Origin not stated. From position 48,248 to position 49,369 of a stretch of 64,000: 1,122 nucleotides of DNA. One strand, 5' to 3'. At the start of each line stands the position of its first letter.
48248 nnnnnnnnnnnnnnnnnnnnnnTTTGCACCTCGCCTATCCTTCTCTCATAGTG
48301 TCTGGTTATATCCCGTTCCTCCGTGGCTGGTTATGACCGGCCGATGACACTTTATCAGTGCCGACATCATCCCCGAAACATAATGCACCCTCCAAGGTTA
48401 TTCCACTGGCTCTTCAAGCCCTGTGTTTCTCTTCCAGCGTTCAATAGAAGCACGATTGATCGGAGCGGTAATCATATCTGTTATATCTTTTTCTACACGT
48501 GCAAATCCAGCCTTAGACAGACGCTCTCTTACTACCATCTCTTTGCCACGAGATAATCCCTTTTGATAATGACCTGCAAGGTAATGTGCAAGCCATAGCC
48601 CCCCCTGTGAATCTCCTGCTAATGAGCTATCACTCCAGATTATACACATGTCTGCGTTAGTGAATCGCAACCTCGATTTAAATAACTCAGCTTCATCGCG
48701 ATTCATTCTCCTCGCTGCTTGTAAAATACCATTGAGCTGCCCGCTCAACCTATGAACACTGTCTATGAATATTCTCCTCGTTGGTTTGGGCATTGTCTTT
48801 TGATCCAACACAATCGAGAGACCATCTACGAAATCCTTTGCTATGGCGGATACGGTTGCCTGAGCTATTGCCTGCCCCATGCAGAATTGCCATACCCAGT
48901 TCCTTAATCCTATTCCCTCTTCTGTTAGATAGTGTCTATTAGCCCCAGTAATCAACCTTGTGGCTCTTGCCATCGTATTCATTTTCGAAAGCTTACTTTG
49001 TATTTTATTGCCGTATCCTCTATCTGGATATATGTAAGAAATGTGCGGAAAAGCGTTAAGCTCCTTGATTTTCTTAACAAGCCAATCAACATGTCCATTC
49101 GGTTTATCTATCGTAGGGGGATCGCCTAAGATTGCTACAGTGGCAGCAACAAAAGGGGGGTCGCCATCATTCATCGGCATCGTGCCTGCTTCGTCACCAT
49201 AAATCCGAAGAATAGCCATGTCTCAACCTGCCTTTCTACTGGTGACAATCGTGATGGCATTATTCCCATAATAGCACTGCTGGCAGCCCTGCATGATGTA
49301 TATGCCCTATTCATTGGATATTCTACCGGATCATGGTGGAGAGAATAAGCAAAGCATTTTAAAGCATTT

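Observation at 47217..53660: Defence island: RelA/SpoT-domain (toxSAS/CapRel-like) gene, DUF3800 gene, type IIG R-M enzyme and GIY-YIG nuclease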

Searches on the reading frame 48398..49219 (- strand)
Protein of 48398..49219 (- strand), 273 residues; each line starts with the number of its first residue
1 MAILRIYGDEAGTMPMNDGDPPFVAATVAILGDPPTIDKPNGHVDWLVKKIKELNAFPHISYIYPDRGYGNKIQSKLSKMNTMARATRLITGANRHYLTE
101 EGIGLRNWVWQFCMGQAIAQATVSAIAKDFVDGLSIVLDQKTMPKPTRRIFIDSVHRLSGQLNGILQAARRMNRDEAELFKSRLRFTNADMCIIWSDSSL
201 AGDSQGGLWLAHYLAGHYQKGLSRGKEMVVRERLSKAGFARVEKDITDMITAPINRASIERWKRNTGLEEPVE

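Call 3: search_protein_families(library=pfam, proteins=[window:48398-49219:-], max_evalue=0.01)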
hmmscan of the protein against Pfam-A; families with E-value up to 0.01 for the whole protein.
window:48398-49219:- (273 aa): 0 families

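Call 4: search_protein_families(library=padloc, proteins=[window:48398-49219:-], max_evalue=0.01)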
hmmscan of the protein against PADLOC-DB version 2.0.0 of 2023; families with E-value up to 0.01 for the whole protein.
window:48398-49219:- (273 aa): 0 families

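Call 5: search_protein_families(library=ncbifam, proteins=[window:48398-49219:-], max_evalue=1)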
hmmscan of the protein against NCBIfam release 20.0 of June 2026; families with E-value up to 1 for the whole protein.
window:48398-49219:- (273 aa): 0 families

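Call 6: search_protein_families(library=pfam, proteins=[window:48398-49219:-], max_evalue=10)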
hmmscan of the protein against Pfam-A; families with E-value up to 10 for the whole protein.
window:48398-49219:- (273 aa): 0 families

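Call 9: find_homologous_proteins(query=window:48398-49219:-)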
Query window:48398-49219:- (273 aa): 23 proteins with E <= 0.001 among 1019 candidates.
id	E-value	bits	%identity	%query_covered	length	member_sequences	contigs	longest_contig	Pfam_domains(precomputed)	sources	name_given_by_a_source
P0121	6.1e-182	621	100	100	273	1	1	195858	-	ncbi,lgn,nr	ncbi:MAG: hypothetical protein PHN82_04825 [bacterium]|nr:hypothetical protein [bacterium]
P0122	2.8e-84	301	50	100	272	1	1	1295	-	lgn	-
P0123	6.1e-84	300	53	99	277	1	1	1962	-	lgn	-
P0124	6.3e-81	290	49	99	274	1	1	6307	-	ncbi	-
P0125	2.2e-80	288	50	99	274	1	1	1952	-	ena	-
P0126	9.2e-79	283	49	99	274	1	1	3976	-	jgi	-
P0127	1.4e-78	282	47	99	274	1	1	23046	-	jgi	jgi:hypothetical protein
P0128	2.5e-78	281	50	99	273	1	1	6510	-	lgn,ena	-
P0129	3.0e-78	281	48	99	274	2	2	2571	-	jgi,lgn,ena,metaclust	metaclust:\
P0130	3.1e-78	281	47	99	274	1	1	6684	-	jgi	jgi:hypothetical protein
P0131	3.7e-78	281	47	99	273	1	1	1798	-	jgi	jgi:hypothetical protein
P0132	2.0e-77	278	49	99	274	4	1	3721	-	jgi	jgi:hypothetical protein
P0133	9.0e-77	276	48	99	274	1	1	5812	-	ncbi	-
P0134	8.4e-76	273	48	99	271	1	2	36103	-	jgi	-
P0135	9.9e-76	273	49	99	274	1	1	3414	-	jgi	jgi:hypothetical protein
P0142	1.4e-42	164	36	98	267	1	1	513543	-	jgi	jgi:hypothetical protein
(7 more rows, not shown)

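Call 10: find_encoding_contigs(protein=P0127, flank=6000, max_places=3)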
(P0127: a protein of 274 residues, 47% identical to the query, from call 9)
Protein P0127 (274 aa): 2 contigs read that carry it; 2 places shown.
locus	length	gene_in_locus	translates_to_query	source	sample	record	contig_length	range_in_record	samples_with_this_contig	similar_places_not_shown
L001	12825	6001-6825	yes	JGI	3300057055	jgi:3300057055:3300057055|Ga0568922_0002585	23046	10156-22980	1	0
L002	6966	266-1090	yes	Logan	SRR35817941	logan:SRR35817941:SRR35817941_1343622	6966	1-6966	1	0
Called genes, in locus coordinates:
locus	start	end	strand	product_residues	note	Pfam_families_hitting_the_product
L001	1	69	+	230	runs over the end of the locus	-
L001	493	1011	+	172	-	PF01965:DJ-1_PfpI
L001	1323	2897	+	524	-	PF16822:ALGX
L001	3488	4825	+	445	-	PF00078:RVT_1, PF08388:GIIM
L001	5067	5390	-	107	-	-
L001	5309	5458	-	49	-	-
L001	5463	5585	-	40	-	-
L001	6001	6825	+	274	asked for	-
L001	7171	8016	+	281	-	-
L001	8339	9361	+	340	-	PF13187:Fer4_9 (weak), PF13237:Fer4_10 (faint), PF02754:CCG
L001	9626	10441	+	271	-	PF13189:Cytidylate_kin2, PF04972:BON (weak)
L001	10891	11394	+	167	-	PF09719:C_GCAxxG_C_C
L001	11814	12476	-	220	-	PF00174:Oxidored_molyb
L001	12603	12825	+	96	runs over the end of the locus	?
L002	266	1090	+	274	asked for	-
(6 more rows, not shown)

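Call 11: find_encoding_contigs(protein=P0134, flank=6000, max_places=3)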
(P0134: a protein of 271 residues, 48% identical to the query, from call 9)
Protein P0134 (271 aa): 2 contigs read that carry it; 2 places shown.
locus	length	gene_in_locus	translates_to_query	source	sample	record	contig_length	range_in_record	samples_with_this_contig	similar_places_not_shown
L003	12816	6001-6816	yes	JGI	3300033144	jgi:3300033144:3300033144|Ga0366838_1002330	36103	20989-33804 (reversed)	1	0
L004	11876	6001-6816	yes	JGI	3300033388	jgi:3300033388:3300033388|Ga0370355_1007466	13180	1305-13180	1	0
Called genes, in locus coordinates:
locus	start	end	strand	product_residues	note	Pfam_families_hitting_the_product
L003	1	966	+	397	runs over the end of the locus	PF03453:MoeA_N, PF00994:MoCF_biosynth, PF03454:MoeA_C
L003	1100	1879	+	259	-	PF12844:HTH_19, PF13560:HTH_31, PF01381:HTH_3, PF13443:HTH_26, PF15943:YdaS_toxin (weak), PF13274:SocA_Panacea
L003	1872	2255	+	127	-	-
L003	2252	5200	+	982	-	PF04313:HSDR_N, PF02384:N6_Mtase, PF01170:UPF0020 (faint), PF20473:MmeI_Mtase, PF07669:Eco57I, PF12950:TaqI_C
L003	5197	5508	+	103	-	-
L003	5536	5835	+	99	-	-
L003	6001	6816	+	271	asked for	-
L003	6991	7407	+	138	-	-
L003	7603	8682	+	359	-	PF02661:Fic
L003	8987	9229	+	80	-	PF20008:DUF6429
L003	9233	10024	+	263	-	-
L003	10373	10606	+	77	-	PF14076:DUF4258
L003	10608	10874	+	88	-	PF10049:DUF2283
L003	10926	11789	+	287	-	PF03473:MOSC, PF00994:MoCF_biosynth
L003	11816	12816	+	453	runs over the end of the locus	PF05292:MCD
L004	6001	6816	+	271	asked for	-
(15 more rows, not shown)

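Call 12: find_encoding_contigs(protein=P0142, flank=6000, max_places=3)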
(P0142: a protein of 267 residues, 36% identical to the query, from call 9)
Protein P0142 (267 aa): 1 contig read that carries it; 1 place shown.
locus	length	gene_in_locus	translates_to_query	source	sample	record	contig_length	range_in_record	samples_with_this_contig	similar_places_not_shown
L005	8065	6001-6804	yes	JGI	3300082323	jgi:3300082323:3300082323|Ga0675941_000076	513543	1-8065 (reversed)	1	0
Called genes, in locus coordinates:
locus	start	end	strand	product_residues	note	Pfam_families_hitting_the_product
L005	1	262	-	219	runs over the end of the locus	PF00730:HhH-GPD, PF00633:HHH (weak)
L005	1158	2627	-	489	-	PF03781:FGE-sulfatase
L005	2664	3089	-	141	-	PF18962:Por_Secre_tail (weak), PF13860:FlgD_ig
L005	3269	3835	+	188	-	-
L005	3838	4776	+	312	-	PF08867:FRG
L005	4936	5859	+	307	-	PF13676:TIR_2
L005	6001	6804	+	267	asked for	-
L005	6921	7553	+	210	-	PF04219:DUF413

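Call 18: find_encoding_contigs(protein=window:48398-49219:-, flank=10000, max_places=2)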
Protein window:48398-49219:- (273 aa): 1 contig read that carries it; 1 place shown.
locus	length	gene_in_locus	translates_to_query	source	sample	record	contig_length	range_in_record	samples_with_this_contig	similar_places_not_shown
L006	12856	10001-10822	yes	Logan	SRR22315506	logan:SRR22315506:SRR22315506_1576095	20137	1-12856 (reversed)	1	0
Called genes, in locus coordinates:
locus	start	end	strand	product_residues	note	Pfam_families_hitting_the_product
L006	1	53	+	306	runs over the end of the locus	PF00005:ABC_tran, PF13304:AAA_21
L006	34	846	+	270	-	-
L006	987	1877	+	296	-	PF13577:SnoaL_4 (weak), PF12680:SnoaL_2, PF13474:SnoaL_3, PF14534:DUF4440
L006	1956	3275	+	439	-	-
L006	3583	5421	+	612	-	-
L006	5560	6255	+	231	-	PF18755:RAMA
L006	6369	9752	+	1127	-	PF02384:N6_Mtase, PF18135:Type_ISP_C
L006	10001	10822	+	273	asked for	-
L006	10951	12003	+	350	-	PF04607:RelA_SpoT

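Call 23: predict_structure(alignment_id=A1)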
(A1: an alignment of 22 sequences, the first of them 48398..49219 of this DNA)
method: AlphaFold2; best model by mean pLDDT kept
length: 273 residues; sequences in the alignment: 22
mean_pLDDT: 91.9   pTM: 0.90
mean pLDDT of the five models: 91.9, 91.8, 91.3, 90.7, 90.1
residues with pLDDT >= 90: 212; 70-90: 52; 50-70: 9; < 50: 0
segments of 3 or more residues with pLDDT < 50: none
pLDDT, mean of each block of 10 residues (from residue 1): 95 95 98 91 95 97 96 94 88 72 89 97 96 95 80 91 93 95 94 91 90 97 83 93 95 94 92 78
secondary structure, 60 per line:
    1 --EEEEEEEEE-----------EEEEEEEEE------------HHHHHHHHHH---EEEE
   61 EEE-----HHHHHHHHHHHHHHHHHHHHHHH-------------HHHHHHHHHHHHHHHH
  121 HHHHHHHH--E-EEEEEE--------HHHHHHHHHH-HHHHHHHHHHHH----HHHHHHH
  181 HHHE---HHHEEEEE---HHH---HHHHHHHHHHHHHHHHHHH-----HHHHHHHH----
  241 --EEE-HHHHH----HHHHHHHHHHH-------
elements in order: E3-11 E23-31 H44-53 E57-63 H69-91 H105-128 E133-138 H147-156 H158-169 H174-183 E191-195 H205-223 H229-236 E243-245 H247-251 H256-266

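Call 33: search_protein_representatives(alignment_id=A1)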
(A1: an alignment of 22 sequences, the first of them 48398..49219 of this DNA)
Query: 22 sequences, 273 profile positions. Proteins with E-value up to 0.001 (for the whole library): 162; up to 1e-10: 141; up to 1e-30: 92. The best 150 are listed.
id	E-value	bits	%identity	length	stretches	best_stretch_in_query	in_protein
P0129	1.4e-122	424.9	-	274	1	1-271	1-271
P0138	1.7e-110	385.2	-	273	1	1-272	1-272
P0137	5.7e-103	360.5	-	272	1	1-272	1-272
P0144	1.6e-96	339.4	-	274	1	1-272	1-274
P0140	2.8e-96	338.6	-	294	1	1-272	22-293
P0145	7.0e-92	324.2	-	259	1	14-271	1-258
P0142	1.9e-91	322.8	-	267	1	2-272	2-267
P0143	1.1e-89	317.0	-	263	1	4-272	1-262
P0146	4.5e-89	315.0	-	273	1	1-272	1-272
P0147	2.0e-86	306.3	-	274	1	1-272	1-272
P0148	4.5e-86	305.1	-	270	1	1-272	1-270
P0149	6.0e-86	304.7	-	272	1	1-272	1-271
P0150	7.9e-86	304.3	-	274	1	1-272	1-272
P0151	1.7e-85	303.2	-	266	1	1-270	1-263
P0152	7.8e-84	297.8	-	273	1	1-272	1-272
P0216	1.2e-41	159.5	-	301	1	3-269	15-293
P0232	6.5e-30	121.0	-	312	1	3-271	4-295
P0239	5.2e-23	98.3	-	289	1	6-267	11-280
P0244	1.4e-20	90.3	-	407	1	3-271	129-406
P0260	7.5e-17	78.1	-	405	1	4-268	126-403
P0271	7.4e-13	65.0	-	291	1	1-272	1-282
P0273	1.2e-12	64.4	-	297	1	6-272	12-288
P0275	1.2e-11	61.1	-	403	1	4-272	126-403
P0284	2.0e-09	53.7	-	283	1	38-254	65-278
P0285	5.2e-09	52.4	-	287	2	40-251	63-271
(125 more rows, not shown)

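Call 34: search_protein_families(library=pfam, proteins=[P0244, P0260, P0275, P0271, P0273, P0284, P0285, P0232, P0239, P0216], max_evalue=1)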
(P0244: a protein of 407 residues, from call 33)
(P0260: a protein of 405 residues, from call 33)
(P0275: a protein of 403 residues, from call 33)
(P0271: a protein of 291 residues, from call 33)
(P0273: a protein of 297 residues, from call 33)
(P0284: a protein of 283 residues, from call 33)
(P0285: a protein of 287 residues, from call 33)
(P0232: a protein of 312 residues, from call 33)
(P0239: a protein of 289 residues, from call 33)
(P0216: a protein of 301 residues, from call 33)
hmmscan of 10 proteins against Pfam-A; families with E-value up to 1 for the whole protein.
P0244 (407 aa): 0 families

P0260 (405 aa): 2 families
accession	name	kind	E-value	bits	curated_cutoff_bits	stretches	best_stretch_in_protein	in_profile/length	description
PF12686.12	DUF3800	-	0.21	12.7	21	1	128-302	2-98/149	Protein of unknown function (DUF3800)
PF06418.20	CTP_synth_N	-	0.29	10.9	26.1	1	143-226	134-213/265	CTP synthase N-terminus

P0275 (403 aa): 1 family
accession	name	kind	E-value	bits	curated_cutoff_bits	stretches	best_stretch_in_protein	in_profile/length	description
PF12686.12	DUF3800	-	0.27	12.4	21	1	128-350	2-75/149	Protein of unknown function (DUF3800)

P0271 (291 aa): 1 family
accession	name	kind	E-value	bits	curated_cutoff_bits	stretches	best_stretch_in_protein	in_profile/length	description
PF12686.12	DUF3800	-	0.066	14.3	21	1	5-63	1-24/149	Protein of unknown function (DUF3800)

P0273 (297 aa): 2 families
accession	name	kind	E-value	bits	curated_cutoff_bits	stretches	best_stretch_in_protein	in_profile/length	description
PF22917.2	PRISE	-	0.099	12.1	27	0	183-288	230-334/394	PRISE-like Rossmann-fold domain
PF17390.7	Bac_rhamnosid_C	-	0.16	12.3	22.1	1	186-212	6-32/78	Bacterial alpha-L-rhamnosidase C-terminal domain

P0284 (283 aa): 1 family
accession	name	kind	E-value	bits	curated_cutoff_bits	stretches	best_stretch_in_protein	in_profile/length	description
PF00349.27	Hexokinase_1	-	0.16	12.2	24.3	1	182-274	14-103/201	Hexokinase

P0285 (287 aa): 1 family
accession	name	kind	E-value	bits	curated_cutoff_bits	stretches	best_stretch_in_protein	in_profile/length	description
PF12686.12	DUF3800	-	0.12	13.5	21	1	6-106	2-134/149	Protein of unknown function (DUF3800)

P0232 (312 aa): 0 families

P0239 (289 aa): 0 families

P0216 (301 aa): 0 families

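Call 41: find_related_loci(query=A1, collection=metagenome_contigs, flank=6000)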
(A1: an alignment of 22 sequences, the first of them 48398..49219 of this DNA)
Query A1 (273 aa) in metagenome_contigs; peptide patterns used: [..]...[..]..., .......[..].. (x = any residue, [..] = any of these).
107 stretches matched a pattern; 27 encode a relative of the query (tblastn E <= 1e-3); 27 distinct loci.
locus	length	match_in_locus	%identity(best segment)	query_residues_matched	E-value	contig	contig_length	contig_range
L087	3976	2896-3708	49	1-271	1e-87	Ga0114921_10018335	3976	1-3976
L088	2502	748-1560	48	1-271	6e-88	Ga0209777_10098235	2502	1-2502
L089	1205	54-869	47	1-271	3e-87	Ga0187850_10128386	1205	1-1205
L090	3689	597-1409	39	1-271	3e-63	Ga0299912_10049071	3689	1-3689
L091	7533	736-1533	35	1-268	2e-61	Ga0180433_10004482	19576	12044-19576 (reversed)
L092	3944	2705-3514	37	1-273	4e-58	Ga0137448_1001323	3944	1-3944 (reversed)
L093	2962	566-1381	37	1-273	7e-56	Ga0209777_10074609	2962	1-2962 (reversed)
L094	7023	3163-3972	38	1-271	2e-55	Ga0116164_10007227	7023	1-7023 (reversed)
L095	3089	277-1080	37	1-271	2e-55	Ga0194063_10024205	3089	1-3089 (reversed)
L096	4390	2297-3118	39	1-271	3e-52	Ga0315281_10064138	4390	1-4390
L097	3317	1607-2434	37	1-273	2e-50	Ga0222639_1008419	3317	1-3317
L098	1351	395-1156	39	1-271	4e-52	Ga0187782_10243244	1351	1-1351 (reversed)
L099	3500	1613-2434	35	1-271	1e-49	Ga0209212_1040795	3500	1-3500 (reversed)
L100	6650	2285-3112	38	1-273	2e-49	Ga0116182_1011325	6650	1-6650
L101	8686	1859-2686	38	1-273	2e-49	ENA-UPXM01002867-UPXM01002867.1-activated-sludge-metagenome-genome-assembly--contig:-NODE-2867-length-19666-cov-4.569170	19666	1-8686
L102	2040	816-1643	36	1-273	1e-49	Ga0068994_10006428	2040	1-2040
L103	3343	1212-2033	35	1-271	4e-49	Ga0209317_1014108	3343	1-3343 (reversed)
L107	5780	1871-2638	35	1-273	1e-41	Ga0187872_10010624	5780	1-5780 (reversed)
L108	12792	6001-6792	35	1-271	1e-48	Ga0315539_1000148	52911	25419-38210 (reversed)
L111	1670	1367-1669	50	6-108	2e-24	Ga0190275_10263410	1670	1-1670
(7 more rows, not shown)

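Call 49: search_protein_families(library=pfam, proteins=[L087:1641-2780:+, L094:2406-3059:+, L097:616-1497:+, L099:229-1407:+, L100:1292-2194:+, L102:3-707:+, L103:104-1006:+, L107:707-1813:+, L111:331-1179:+, L108:4389-5570:+], max_evalue=0.01)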
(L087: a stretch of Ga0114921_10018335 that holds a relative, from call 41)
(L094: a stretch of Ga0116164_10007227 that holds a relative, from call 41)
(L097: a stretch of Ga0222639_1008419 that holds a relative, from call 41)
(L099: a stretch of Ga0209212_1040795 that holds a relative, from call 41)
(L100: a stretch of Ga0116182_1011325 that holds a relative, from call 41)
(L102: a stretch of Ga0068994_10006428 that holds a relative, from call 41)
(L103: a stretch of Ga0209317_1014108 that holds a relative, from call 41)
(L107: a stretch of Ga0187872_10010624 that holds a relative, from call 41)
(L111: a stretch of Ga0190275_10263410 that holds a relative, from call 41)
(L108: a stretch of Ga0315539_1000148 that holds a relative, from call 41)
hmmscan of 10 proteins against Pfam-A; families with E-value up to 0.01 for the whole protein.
L087:1641-2780:+ (379 aa): 1 family
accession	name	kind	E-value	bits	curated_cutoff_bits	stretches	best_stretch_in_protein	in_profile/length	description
PF14022.11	DUF4238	-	1.5e-36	126.7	27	1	6-264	1-280/281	Protein of unknown function (DUF4238)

L094:2406-3059:+ (217 aa): 1 family
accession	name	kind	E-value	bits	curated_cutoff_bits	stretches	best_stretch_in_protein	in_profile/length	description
PF11185.13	DUF2971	-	0.001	20.8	22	0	87-158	1-89/89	Protein of unknown function (DUF2971)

L097:616-1497:+ (293 aa): 0 families

L099:229-1407:+ (392 aa): 4 families
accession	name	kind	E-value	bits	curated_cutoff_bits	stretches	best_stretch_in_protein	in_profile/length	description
PF13428.12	TPR_14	-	2e-06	28.4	23.5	0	128-168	2-43/44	Tetratricopeptide repeat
PF07719.23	TPR_2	-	8.3e-06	26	27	0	307-331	4-28/34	Tetratricopeptide repeat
PF13424.12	TPR_12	-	7e-05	23.4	30.1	0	307-331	48-72/77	Tetratricopeptide repeat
PF14938.12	SNAP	-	0.00013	21.9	25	1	110-168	138-196/282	Soluble NSF attachment protein, SNAP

L100:1292-2194:+ (300 aa): 1 family
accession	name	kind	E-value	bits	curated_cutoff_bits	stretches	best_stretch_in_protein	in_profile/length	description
PF04238.17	DUF420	-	0.005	17.6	30.5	1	156-225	25-100/130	Protein of unknown function (DUF420)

L102:3-707:+ (234 aa): 0 families

L103:104-1006:+ (300 aa): 0 families

L107:707-1813:+ (368 aa): 0 families

L111:331-1179:+ (282 aa): 0 families

L108:4389-5570:+ (393 aa): 1 family
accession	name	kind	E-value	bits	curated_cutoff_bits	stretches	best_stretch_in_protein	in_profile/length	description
PF02073.20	Peptidase_M29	-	4.3e-52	177.7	27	1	21-353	2-381/406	Thermophilic metalloprotease (M29)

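Call 50: search_protein_families(library=pfam, proteins=[L001:7165-8016:+, L091:1740-2672:+, L091:4166-7531:+, L093:1498-2961:+, L094:4102-5391:+, L095:1262-2017:+, L096:3278-3955:+, L097:2600-3316:+, L100:3229-6624:+, L107:2746-3885:+], max_evalue=0.01)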
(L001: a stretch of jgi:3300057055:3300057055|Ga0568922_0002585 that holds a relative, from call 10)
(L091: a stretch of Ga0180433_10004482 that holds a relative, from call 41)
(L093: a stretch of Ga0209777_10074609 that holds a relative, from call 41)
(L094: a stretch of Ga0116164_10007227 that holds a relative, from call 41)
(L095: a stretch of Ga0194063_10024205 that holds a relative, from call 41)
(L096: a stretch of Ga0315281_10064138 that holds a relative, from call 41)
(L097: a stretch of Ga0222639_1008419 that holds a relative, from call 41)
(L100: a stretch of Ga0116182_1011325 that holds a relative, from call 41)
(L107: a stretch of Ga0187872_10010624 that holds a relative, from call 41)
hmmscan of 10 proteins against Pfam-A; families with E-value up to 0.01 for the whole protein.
L001:7165-8016:+ (283 aa): 1 family
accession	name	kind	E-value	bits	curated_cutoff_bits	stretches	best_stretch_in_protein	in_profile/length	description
PF14313.11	Soyouz_module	-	0.0071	16.5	22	0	146-169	5-28/58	N-terminal region of Paramyxovirinae phosphoprotein (P)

L091:1740-2672:+ (310 aa): 1 family
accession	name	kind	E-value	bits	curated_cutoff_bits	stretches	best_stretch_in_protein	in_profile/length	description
PF14088.11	DUF4268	-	7.5e-34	117.2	27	1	166-305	1-140/140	Domain of unknown function (DUF4268)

L091:4166-7531:+ (1122 aa): 3 families
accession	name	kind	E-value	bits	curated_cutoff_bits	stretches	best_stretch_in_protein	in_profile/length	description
PF07669.17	Eco57I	-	1.4e-19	71.3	25.3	2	579-808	1-110/171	Eco57I restriction-modification methylase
PF02384.22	N6_Mtase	-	3.4e-08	33.6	20.4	1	517-601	42-100/311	N-6 DNA Methylase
PF20473.4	MmeI_Mtase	-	8.9e-08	32.1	27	1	519-603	16-87/259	MmeI, DNA-methyltransferase domain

L093:1498-2961:+ (488 aa): 3 families
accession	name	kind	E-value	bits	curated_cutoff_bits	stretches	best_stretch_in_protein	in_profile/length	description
PF13607.11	Succ_CoA_lig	-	2.2e-44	151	27.4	1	166-301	2-137/138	Succinyl-CoA ligase like flavodoxin domain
PF13380.12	CoA_binding_2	-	1.3e-17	64.8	22.8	1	21-147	2-114/116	CoA binding domain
PF02629.25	CoA_binding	-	2.4e-11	44.7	22.3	1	19-111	3-96/97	CoA binding domain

L094:4102-5391:+ (429 aa): 2 families
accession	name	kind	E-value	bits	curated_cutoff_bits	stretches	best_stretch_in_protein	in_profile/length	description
PF02275.23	CBAH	-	0.0021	18.2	20.4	0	84-161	69-158/316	Linear amide C-N hydrolases, choloylglycine hydrolase family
PF03417.21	AAT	-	0.0057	16.8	23.2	1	47-240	10-209/225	Acyl-coenzyme A:6-aminopenicillanic acid acyl-transferase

L095:1262-2017:+ (251 aa): 0 families

L096:3278-3955:+ (225 aa): 2 families
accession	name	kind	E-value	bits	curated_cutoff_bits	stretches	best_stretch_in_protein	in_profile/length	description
PF00753.33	Lactamase_B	-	1.3e-20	74.7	22.7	1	14-211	7-196/196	Metallo-beta-lactamase superfamily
PF12706.13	Lactamase_B_2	-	0.00013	22.1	27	1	24-89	3-71/200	Beta-lactamase superfamily domain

L097:2600-3316:+ (239 aa): 0 families

L100:3229-6624:+ (1131 aa): 17 families
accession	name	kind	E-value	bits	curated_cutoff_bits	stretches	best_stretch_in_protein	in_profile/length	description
PF13087.12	AAA_12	-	1.5e-33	116.4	27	1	784-976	3-194/195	AAA domain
PF13086.12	AAA_11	-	1.1e-26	94.6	27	2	350-524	2-177/257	AAA domain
PF13604.12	AAA_30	-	9.2e-16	58.6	27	2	350-412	2-66/191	AAA domain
PF13245.12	AAA_19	-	8.9e-13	49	25.1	1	354-412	1-61/134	AAA domain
PF18741.7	MTES_1575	-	9.1e-12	45.3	38.2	1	1039-1120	12-93/96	REase_MTES_1575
PF04480.18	DUF559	-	3.9e-10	40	20.6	1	1034-1120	26-105/109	Protein of unknown function (DUF559)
PF01443.25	Viral_helicase1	-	1.1e-06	29.1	21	0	712-764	50-109/228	Viral superfamily 1 RNA helicase core domain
PF09848.15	SLFN-g3_helicase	-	2.8e-05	24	24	1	366-413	3-52/354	Schlafen group 3, DNA/RNA helicase domain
PF02562.22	PhoH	-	7.7e-05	22.7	27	1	347-448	2-98/205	PhoH-like protein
PF13191.12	AAA_16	-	0.00025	22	32.6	1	359-490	17-104/167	AAA ATPase domain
PF13538.12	UvrD_C_2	-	0.00036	20.8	27.4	1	918-973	2-52/52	UvrD-like helicase C-terminal domain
PF00580.27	UvrD-helicase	-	0.00053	20.2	23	1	350-423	1-68/271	UvrD/REP helicase N-terminal domain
PF20720.3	nSTAND3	-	0.0023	18.1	27.2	1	354-409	7-62/155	Novel STAND NTPase 3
PF13481.12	AAA_25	-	0.0029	17.7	27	0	361-406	29-77/195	AAA domain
PF13401.12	AAA_22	-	0.0057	17.4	27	0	364-391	5-32/130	AAA domain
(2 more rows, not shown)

L107:2746-3885:+ (379 aa): 0 families

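Call 84: search_dna_similar(query=window:48398-49219:-, collection=plasmids, mode=protein, max_rows=10, max_evalue=0.001)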
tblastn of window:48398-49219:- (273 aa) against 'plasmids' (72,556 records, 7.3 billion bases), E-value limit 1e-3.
No match.
